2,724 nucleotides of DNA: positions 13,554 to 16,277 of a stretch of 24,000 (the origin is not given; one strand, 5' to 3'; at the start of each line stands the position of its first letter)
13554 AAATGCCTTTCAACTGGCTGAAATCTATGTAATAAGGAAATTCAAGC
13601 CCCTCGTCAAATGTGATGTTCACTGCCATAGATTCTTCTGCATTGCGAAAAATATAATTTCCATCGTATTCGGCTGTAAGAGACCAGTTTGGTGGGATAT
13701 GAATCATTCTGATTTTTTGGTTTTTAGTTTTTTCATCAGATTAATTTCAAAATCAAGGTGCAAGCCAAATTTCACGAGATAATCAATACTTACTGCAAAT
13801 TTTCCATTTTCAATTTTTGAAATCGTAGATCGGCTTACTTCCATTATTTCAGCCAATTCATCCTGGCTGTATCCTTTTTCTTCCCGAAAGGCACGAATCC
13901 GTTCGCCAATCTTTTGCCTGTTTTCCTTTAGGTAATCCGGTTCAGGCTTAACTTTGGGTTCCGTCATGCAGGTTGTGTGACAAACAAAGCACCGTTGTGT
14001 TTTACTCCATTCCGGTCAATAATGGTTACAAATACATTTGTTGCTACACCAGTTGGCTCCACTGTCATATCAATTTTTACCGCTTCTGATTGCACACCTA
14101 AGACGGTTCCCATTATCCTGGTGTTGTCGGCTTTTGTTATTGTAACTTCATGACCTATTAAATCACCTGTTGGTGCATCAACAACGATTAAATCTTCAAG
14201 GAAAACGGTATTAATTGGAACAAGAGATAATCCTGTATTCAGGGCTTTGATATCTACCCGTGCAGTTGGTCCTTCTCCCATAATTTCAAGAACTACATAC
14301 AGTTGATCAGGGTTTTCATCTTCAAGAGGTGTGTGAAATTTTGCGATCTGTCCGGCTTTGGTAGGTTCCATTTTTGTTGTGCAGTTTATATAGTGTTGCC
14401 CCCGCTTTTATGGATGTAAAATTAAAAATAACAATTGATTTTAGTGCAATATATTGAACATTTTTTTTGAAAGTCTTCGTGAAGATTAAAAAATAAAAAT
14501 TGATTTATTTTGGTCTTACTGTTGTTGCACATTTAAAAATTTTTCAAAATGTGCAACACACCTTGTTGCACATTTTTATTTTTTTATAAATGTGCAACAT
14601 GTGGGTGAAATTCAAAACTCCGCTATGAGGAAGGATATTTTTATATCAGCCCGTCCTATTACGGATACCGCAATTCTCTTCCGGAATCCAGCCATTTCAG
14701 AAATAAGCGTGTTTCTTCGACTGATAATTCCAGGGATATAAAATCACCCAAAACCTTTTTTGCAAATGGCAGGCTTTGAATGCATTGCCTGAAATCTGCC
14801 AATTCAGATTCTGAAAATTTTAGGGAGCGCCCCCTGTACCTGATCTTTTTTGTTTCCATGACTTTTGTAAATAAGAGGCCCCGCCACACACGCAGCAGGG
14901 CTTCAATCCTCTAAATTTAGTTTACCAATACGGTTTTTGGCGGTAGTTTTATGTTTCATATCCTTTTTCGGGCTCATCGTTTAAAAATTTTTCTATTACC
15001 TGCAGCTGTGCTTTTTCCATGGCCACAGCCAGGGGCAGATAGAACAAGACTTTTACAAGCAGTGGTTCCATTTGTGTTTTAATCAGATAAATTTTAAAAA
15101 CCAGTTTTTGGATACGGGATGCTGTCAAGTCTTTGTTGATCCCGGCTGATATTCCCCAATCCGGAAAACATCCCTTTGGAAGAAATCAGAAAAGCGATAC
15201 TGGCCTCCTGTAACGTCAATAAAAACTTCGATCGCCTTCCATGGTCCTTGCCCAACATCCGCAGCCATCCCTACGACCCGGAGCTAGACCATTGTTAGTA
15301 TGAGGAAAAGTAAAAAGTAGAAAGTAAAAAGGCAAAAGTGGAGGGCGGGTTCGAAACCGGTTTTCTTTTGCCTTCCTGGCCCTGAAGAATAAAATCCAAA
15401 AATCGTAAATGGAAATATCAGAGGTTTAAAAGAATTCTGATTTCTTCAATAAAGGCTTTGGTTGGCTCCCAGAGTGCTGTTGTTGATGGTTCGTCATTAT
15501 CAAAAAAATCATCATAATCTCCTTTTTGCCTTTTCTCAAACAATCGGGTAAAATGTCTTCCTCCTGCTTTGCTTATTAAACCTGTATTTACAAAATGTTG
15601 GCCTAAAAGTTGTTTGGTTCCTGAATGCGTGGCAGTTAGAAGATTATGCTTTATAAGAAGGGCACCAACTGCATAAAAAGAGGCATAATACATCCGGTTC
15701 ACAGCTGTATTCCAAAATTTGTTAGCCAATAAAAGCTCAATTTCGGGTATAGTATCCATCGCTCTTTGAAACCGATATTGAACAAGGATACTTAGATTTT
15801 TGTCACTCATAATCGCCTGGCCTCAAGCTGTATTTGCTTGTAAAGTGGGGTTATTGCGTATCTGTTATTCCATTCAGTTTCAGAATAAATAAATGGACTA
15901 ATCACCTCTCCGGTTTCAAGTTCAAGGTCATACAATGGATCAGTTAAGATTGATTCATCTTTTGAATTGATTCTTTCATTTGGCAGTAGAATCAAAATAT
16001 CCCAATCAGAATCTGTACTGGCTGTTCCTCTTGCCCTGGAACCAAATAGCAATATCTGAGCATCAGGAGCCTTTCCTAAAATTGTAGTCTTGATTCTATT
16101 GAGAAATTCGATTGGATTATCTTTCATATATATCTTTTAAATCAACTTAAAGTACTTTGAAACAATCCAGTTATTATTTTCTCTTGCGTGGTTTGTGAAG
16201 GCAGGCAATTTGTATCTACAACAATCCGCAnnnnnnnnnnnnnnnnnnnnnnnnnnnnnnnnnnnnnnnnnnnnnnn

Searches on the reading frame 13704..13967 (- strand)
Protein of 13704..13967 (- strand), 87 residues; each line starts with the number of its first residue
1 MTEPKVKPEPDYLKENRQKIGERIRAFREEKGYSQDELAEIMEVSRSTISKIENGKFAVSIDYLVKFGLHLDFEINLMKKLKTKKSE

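Call 15: search_protein_families(library=pfam, proteins=[window:13704-13967:-], max_evalue=0.01)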
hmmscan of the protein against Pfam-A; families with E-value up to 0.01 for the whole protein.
window:13704-13967:- (87 aa): 13 families
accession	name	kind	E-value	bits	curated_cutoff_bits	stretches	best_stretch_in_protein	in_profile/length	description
PF01381.28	HTH_3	-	1.4e-14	54.3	23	1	24-66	1-43/55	Helix-turn-helix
PF12844.13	HTH_19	-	2.1e-11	44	30.2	1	21-59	1-39/64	Helix-turn-helix domain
PF13560.12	HTH_31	-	1.4e-10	41.7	27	1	20-62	2-45/64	Helix-turn-helix domain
PF13744.12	HTH_37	-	5.5e-08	33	27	1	16-77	15-77/80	Helix-turn-helix domain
PF13443.12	HTH_26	-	3.6e-06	27.6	22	1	23-71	1-50/63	Cro/C1-type HTH DNA-binding domain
PF13413.12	HTH_25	-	2.2e-05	24.6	24.6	1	24-58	2-36/62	Helix-turn-helix domain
PF04545.22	Sigma70_r4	-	5.8e-05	23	24.1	1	27-53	17-41/50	Sigma-70, region 4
PF08279.18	HTH_11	-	0.00096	19.4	25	1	27-51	9-34/55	HTH domain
PF13384.12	HTH_23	-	0.0012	19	24.6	1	20-52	4-37/50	Homeodomain-like domain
PF02796.21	HTH_7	-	0.0036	17.8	23.8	0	23-52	13-41/45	Helix-turn-helix domain of resolvase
PF13730.12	HTH_36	-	0.0038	17.5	25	1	26-51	16-44/55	Helix-turn-helix domain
PF13936.12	HTH_38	-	0.004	17.3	27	1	22-51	11-39/44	Helix-turn-helix domain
PF08281.18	Sigma70_r4_2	-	0.0074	16.3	25.7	0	28-49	22-43/54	Sigma-70, region 4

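Call 33: search_protein_families(library=padloc, proteins=[window:13704-13967:-], max_evalue=1)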
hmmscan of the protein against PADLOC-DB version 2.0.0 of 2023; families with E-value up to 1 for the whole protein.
window:13704-13967:- (87 aa): 28 families (the best 25 are shown)
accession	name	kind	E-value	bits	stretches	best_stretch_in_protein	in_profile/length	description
PDLC02926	HTH_VI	-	3.3e-13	47.7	1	19-78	1-60/92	-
PDLC03947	RmrA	-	1.8e-10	38.2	1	14-83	6-75/383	-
PDLC03665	Control_protein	-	1.4e-08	32.9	1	18-68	7-58/77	control protein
PDLC04775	PDC-M69A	-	3.1e-08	32.1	1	18-75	6-63/113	-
PDLC04142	capH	-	3.8e-08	32.3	1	17-63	4-50/103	capH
PDLC03664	Control_protein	-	8.4e-08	30.6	1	19-74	13-68/74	control protein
PDLC03944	RmrA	-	1.3e-07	29.1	1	16-76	3-63/384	-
PDLC04760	PDC-M64C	-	1.4e-07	29.8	1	15-77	22-84/93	-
PDLC03954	RmrA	-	3.7e-07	27.4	1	19-80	10-71/380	-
PDLC04757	PDC-M64B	-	6.3e-07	27.4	1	14-81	24-91/128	-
PDLC03953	RmrA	-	2.7e-06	24.9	1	19-64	5-50/373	-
PDLC03951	RmrA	-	3.7e-06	24.1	1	21-82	10-71/400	-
PDLC04758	PDC-M64B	-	4.7e-06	25.1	1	8-78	19-89/123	-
PDLC03536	REase_II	-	3e-05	21.8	1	21-65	12-56/237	Type II restriction enzyme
PDLC04759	PDC-M64B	-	3.3e-05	21.9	1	5-77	12-84/135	-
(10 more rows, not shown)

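Call 34: search_protein_families(library=ncbifam, proteins=[window:13704-13967:-], max_evalue=0.01)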
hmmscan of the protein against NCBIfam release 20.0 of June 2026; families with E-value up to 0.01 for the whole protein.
window:13704-13967:- (87 aa): 25 families
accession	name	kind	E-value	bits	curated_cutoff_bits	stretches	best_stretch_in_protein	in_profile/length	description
TIGR03070.1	couple_hipB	subfamily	5.7e-12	45.4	71.65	1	19-66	2-49/58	type II toxin-antitoxin system Y4mF family antitoxin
NF003162.0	PRK04140.1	equivalog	6.4e-10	38.5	263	1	21-75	128-182/317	transcriptional regulator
NF046032.1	TransRegSlrRBacil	equivalog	3.5e-09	36.9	250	1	20-76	2-59/149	HTH-type transcriptional regulator SlrR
NF047948.1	male_kill_WMK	equivalog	4.7e-09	36.1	300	1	15-79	158-222/300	WO male-killing family protein Wmk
TIGR00270.2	TIGR00270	equivalog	8.4e-09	35.4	110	1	18-85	74-139/159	multiprotein bridging factor aMBF1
NF006015.0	PRK08154.1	subfamily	2.5e-08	33.4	204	1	17-79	28-90/314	anaerobic benzoate catabolism transcriptional regulator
NF041951.1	phage_RstR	subfamily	1.1e-07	32.1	80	1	19-72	2-55/108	RstR family transcriptional repressor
TIGR03830.1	CxxCG_CxxCG_HTH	subfamily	3.7e-07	30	61.8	1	14-64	60-112/127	type II TA system antitoxin MqsA family protein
NF007408.0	PRK09943.1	equivalog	1.7e-06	27.7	211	1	15-67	3-55/185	HTH-type transcriptional regulator PuuR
NF041575.1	antitoxPezA_Strep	equivalog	2.3e-06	27.7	290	1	20-65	2-47/158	type II toxin-antitoxin system antitoxin PezA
NF058600.1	TransRegSco1979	equivalog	6.5e-06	25.4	350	1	18-66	7-55/280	Sco1979 family transcriptional regulator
NF007257.0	PRK09706.1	subfamily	1.2e-05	25.1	101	1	17-56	3-42/135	transcriptional repressor DicA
NF038139.1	Reg_Aceta_RamB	equivalog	3.2e-05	22.8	700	1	20-67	3-50/465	acetate metabolism transcriptional regulator RamB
NF038310.1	lysogeny_AimR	equivalog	5.2e-05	22.5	70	1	29-67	6-44/365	AimR family lysis-lysogeny pheromone receptor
TIGR02607.1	antidote_HigA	equivalog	7.1e-05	22.6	47.7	1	21-71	8-59/81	HigA family addiction module antitoxin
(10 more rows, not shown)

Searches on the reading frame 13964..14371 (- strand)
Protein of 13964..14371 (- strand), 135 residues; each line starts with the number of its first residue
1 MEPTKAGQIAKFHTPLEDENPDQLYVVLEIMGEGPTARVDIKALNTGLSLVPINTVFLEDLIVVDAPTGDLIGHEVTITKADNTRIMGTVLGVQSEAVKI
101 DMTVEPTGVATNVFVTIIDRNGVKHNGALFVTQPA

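Call 15: search_protein_families(library=pfam, proteins=[window:13964-14371:-], max_evalue=0.01)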
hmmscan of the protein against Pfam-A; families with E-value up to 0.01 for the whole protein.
window:13964-14371:- (135 aa): 0 families

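Call 33: search_protein_families(library=padloc, proteins=[window:13964-14371:-], max_evalue=1)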
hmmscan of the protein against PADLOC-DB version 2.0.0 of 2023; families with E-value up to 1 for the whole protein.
window:13964-14371:- (135 aa): 0 families

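Call 34: search_protein_families(library=ncbifam, proteins=[window:13964-14371:-], max_evalue=0.01)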
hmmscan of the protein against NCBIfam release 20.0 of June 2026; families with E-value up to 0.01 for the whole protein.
window:13964-14371:- (135 aa): 0 families

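Call 93: find_homologous_proteins(query=window:13964-14371:-, max_evalue=0.001)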
Query window:13964-14371:- (135 aa): 398 proteins with E <= 0.001 among 406 candidates; the best 120 are listed.
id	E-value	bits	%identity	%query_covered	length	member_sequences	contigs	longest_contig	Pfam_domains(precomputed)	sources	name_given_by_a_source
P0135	2.0e-80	285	100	100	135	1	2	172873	-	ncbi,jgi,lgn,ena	jgi:hypothetical protein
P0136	2.8e-56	207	75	100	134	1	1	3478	PF26843.1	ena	-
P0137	4.1e-43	164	60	97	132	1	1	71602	-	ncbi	-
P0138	3.5e-42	161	59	99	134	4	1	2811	-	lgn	-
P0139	3.7e-42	161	60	98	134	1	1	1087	-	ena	-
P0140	1.3e-41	160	60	97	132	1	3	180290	-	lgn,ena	-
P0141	1.9e-41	159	58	98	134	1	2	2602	-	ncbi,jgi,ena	jgi:hypothetical protein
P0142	7.2e-41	157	58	98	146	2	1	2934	-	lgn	-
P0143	7.9e-41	157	60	97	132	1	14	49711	-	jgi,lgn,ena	-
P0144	8.6e-41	157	58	99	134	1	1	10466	-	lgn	-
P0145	1.2e-40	156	59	97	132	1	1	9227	-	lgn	-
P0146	1.6e-40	156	60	97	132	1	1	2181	-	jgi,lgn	-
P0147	1.6e-40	156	60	97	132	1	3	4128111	-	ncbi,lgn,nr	ncbi:MAG: hypothetical protein IPO86_00140 [Saprospiraceae bacterium]|nr:hypothetical protein [Sapro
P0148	1.7e-40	156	60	99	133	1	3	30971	-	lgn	-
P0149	1.8e-40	156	59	97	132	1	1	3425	-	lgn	-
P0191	1.1e-39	153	59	97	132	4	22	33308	-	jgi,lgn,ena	jgi:hypothetical protein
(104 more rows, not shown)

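Call 94: find_encoding_contigs(protein=P0143, flank=7000, max_places=5)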
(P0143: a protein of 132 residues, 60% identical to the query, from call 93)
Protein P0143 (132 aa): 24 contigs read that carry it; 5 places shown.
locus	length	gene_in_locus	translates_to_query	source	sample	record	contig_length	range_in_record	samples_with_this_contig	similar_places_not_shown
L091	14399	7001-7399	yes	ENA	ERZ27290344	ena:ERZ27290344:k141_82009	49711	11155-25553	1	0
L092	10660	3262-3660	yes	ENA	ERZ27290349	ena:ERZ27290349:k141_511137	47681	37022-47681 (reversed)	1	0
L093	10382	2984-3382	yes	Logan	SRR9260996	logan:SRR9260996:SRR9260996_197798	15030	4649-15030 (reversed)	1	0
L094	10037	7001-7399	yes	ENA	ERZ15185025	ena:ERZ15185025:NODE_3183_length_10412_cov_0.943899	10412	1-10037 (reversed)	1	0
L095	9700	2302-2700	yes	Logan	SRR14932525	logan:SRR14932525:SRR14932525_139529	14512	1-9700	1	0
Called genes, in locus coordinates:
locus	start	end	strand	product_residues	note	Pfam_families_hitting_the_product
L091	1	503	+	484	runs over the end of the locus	PF13672:PP2C_2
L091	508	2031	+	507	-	PF00069:Pkinase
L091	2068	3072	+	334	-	PF03741:TerC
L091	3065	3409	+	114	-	-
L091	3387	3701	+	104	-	PF20619:DUF6804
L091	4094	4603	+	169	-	-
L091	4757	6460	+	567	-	-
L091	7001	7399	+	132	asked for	-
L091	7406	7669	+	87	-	PF13744:HTH_37 (weak), PF13560:HTH_31 (weak), PF12844:HTH_19, PF01381:HTH_3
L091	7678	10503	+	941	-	-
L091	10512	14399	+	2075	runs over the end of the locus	PF00270:DEAD, PF27116:YjiV_N (faint), PF00271:Helicase_C (weak), PF09369:MZB (faint)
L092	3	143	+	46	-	?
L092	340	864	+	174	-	-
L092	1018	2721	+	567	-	-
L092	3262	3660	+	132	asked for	-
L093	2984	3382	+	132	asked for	-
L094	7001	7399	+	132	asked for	-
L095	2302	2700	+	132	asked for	-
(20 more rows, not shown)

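Call 95: find_encoding_contigs(protein=P0191, flank=7000, max_places=5)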
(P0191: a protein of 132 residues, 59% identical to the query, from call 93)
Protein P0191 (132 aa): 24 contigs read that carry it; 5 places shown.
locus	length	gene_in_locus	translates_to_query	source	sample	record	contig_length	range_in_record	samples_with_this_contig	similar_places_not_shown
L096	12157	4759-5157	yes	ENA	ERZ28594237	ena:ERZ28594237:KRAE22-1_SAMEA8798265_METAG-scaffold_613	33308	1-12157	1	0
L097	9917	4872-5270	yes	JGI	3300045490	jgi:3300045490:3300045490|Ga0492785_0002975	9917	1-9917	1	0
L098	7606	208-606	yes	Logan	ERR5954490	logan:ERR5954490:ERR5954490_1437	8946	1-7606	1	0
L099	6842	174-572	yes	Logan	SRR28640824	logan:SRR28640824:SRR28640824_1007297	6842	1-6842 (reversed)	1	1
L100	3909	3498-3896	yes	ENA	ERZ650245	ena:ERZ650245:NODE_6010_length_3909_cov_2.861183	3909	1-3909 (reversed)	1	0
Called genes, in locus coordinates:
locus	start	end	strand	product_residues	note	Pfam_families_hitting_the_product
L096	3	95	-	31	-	?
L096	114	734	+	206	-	-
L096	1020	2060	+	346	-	PF01047:MarR (faint), PF03965:Penicillinase_R (faint), PF02661:Fic, PF13412:HTH_24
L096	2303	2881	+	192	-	PF01965:DJ-1_PfpI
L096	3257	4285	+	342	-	PF02661:Fic, PF01047:MarR (weak), PF08279:HTH_11, PF13412:HTH_24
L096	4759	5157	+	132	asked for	-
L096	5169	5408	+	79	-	PF13744:HTH_37, PF13560:HTH_31, PF12844:HTH_19, PF01381:HTH_3, PF13413:HTH_25 (weak), PF13443:HTH_26 (weak)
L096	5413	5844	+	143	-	PF03852:Vsr, PF04480:DUF559 (faint)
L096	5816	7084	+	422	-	PF00145:DNA_methylase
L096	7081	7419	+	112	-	-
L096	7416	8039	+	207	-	-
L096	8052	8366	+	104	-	-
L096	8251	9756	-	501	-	-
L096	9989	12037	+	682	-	PF02012:BNR (faint), PF15902:Sortilin-Vps10 (faint), PF18962:Por_Secre_tail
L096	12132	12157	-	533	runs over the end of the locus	-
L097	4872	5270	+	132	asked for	-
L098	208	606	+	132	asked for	-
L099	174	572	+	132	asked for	-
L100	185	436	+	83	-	-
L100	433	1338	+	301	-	-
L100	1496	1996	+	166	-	-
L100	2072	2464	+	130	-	-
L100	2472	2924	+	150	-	-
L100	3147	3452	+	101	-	-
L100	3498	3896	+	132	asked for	-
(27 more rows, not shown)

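Call 96: search_protein_families(library=pfam, proteins=[P0136, P0135, P0143, P0191], max_evalue=1)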
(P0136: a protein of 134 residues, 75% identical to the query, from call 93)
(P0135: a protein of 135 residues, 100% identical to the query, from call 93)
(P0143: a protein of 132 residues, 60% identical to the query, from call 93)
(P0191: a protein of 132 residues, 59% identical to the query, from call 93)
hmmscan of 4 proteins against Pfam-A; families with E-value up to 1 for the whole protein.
P0136 (134 aa): 0 families

P0135 (135 aa): 0 families

P0143 (132 aa): 2 families
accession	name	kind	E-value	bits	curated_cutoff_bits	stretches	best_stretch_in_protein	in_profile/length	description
PF22662.2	Csa3_N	-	0.15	12.6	27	1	84-115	75-106/120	Csa3 CRISPR-associated Rossmann-like domain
PF09953.15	DUF2187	-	0.33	11.4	24.7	1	72-103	5-35/60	Uncharacterized protein conserved in bacteria (DUF2187)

P0191 (132 aa): 0 families

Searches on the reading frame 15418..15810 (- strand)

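Call 15: search_protein_families(library=pfam, proteins=[window:15418-15810:-], max_evalue=0.01)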
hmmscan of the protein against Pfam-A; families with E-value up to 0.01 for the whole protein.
window:15418-15810:- (130 aa): 1 family
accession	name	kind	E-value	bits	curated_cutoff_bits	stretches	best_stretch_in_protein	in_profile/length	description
PF05168.19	HEPN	-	1e-12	48.6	22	1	11-125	2-115/117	HEPN domain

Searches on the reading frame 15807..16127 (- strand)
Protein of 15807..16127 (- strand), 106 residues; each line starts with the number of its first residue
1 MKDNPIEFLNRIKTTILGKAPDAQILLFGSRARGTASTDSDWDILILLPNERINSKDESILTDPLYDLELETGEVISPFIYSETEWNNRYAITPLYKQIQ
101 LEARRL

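Call 15: search_protein_families(library=pfam, proteins=[window:15807-16127:-], max_evalue=0.01)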
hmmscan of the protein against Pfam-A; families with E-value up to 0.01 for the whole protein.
window:15807-16127:- (106 aa): 3 families
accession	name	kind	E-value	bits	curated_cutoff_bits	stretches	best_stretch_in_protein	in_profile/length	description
PF01909.29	NTP_transf_2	-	1e-09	39.1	21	1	11-58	3-47/93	Nucleotidyltransferase domain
PF18765.7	Polbeta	-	1e-07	32.4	26.9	1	23-68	14-58/93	Polymerase beta, Nucleotidyltransferase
PF22600.2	MTPAP-like_central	-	1.4e-05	25.7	27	1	7-58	24-75/139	Poly(A) RNA polymerase, mitochondrial-like, central palm domain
